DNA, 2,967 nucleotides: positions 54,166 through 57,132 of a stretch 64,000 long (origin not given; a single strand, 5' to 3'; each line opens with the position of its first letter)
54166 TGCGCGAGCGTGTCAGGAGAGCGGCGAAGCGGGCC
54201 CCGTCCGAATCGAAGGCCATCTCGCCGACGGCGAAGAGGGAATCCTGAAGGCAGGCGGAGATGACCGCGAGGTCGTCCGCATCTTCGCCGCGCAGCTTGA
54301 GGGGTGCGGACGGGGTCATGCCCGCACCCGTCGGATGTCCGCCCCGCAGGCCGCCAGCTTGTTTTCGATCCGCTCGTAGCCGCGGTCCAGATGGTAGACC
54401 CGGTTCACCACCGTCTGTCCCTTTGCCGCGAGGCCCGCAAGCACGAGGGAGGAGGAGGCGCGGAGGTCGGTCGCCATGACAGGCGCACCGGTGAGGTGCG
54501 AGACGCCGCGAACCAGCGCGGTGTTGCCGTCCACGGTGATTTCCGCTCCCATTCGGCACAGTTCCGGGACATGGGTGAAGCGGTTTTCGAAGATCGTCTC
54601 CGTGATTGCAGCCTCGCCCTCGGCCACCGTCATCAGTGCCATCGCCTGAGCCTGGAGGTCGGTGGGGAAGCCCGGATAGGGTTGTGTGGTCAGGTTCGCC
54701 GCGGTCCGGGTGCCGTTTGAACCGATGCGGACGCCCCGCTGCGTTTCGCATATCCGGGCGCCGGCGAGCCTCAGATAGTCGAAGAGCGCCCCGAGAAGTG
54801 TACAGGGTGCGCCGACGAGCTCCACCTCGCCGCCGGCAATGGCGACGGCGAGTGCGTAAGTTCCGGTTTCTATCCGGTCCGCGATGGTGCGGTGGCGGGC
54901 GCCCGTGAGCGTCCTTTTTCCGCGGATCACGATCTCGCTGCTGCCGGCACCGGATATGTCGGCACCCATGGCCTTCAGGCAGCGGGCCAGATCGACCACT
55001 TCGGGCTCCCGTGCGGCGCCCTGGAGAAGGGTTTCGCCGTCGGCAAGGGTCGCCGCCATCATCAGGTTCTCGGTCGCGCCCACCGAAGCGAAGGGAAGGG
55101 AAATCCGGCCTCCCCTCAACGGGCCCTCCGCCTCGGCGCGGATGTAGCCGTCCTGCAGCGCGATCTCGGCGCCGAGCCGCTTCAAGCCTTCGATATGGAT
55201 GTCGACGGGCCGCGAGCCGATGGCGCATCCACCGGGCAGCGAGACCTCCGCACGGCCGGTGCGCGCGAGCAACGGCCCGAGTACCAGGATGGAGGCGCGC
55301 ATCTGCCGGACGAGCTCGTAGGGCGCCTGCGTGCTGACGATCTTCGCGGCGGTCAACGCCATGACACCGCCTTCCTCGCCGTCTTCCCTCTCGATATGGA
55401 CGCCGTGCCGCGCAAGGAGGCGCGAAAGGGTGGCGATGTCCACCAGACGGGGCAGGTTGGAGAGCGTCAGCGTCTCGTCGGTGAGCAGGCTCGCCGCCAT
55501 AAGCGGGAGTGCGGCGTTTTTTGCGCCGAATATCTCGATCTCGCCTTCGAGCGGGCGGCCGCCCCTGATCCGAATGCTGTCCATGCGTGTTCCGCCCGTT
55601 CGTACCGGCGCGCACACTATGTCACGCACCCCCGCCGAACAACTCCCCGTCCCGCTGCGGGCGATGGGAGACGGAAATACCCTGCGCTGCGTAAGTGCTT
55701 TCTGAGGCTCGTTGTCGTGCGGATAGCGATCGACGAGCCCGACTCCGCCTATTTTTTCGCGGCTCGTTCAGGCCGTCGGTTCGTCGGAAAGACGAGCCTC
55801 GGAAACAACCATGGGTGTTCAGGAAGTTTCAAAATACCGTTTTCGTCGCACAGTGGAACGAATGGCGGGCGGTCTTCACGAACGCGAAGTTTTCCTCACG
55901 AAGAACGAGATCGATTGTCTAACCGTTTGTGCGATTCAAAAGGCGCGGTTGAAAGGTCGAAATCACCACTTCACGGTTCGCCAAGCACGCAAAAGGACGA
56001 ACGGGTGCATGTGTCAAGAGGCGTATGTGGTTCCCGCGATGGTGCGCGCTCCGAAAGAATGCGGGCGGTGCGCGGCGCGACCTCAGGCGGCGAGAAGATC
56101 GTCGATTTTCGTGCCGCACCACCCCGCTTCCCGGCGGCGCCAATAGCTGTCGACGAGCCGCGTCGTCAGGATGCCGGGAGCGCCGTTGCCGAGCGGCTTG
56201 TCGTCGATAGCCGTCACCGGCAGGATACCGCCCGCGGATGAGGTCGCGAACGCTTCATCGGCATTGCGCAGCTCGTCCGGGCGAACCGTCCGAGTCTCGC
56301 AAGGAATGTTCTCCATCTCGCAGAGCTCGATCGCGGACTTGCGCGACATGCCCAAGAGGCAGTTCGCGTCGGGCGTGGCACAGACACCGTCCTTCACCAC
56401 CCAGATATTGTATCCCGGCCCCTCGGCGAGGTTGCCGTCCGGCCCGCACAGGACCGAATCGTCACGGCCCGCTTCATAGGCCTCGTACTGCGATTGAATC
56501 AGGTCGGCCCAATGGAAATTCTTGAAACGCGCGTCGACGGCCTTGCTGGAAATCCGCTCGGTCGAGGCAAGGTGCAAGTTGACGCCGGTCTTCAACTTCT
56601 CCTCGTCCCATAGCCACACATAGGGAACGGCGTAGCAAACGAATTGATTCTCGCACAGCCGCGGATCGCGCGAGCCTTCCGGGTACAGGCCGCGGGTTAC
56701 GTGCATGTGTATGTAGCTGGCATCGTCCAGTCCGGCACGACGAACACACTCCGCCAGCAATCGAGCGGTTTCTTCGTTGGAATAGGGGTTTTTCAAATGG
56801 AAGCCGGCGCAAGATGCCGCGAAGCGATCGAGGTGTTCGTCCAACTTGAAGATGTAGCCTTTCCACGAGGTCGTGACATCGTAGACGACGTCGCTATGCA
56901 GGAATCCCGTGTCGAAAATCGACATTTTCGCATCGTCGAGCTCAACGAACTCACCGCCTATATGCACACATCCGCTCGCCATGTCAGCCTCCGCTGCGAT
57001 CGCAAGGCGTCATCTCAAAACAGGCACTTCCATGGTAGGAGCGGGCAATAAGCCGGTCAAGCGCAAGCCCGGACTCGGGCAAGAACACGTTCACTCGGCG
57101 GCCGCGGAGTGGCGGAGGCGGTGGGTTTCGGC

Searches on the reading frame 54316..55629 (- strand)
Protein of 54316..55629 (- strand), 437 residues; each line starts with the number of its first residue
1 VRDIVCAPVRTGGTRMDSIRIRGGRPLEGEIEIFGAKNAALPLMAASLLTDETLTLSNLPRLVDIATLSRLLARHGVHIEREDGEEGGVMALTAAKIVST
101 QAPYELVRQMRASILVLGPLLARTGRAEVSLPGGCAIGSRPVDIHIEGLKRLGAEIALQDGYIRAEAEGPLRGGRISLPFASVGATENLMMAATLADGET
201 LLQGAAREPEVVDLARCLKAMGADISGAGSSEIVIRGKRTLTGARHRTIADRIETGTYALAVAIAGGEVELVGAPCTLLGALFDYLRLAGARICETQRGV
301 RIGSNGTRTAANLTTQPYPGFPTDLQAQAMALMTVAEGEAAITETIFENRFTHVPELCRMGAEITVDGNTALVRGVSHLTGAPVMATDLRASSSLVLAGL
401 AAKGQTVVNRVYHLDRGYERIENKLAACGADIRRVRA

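Call 53: search_protein_families(library=pfam, max_evalue=1, proteins=[window:54316-55629:-])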
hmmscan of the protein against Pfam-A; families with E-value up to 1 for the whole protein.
window:54316-55629:- (437 aa): 1 family
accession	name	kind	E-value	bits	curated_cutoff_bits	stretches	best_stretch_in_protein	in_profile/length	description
PF00275.25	EPSP_synthase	-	1e-99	334.6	22.8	1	22-425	2-417/417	EPSP synthase (3-phosphoshikimate 1-carboxyvinyltransferase)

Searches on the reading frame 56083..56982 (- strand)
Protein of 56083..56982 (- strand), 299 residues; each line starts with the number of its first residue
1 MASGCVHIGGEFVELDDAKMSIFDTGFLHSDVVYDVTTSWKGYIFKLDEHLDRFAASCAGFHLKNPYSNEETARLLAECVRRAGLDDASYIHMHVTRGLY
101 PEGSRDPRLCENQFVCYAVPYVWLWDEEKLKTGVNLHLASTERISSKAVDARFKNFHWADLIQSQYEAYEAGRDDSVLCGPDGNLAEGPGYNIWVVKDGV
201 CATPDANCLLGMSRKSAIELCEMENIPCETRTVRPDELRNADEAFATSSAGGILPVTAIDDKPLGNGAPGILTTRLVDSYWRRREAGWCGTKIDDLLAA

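Call 53: search_protein_families(library=pfam, max_evalue=1, proteins=[window:56083-56982:-])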
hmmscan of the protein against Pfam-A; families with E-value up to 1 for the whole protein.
window:56083-56982:- (299 aa): 2 families
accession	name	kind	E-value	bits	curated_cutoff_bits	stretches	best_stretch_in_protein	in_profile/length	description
PF01063.24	Aminotran_4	-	9.6e-44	150.3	28.5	1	33-259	2-223/223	Amino-transferase class IV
PF22902.2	NOMO1-like_9th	-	0.047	13.9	27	1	19-55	36-73/75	BOS complex subunit NOMO1-like, beta sandwich domain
